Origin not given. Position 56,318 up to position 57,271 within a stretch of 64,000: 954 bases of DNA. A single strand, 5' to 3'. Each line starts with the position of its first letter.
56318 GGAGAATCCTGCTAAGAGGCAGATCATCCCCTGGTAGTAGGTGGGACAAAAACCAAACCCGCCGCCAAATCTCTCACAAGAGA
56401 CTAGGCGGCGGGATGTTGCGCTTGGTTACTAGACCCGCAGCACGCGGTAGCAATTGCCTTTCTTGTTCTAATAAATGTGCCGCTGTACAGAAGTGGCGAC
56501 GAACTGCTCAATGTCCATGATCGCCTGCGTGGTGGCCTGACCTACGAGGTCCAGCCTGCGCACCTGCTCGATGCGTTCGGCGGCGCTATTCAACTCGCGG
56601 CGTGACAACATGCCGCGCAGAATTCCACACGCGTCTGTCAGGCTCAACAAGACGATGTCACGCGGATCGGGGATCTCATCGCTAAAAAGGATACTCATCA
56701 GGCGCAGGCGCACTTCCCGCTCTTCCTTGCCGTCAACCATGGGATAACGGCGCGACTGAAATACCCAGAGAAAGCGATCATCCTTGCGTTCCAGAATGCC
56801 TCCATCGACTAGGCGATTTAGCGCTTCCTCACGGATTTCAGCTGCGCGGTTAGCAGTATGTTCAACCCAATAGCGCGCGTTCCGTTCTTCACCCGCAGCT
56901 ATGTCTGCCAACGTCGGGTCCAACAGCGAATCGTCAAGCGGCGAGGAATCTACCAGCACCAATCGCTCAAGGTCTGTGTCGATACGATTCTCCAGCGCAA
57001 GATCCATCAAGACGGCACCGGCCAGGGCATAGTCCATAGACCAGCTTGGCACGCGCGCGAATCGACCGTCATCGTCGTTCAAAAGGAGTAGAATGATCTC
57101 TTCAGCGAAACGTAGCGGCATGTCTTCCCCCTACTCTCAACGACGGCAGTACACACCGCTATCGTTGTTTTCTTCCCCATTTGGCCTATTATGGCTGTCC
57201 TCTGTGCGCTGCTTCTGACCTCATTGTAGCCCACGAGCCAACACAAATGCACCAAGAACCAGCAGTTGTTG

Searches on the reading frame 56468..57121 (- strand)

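Call 72: search_protein_families(library=pfam, max_evalue=0.00001, proteins=[window:56468-57121:-])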
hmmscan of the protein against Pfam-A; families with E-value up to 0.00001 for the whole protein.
window:56468-57121:- (217 aa): 1 family
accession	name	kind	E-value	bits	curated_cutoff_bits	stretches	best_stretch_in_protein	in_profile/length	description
PF05719.16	GPP34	-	4.7e-46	157.8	29.1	1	6-203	2-200/201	Golgi phosphoprotein 3 (GPP34)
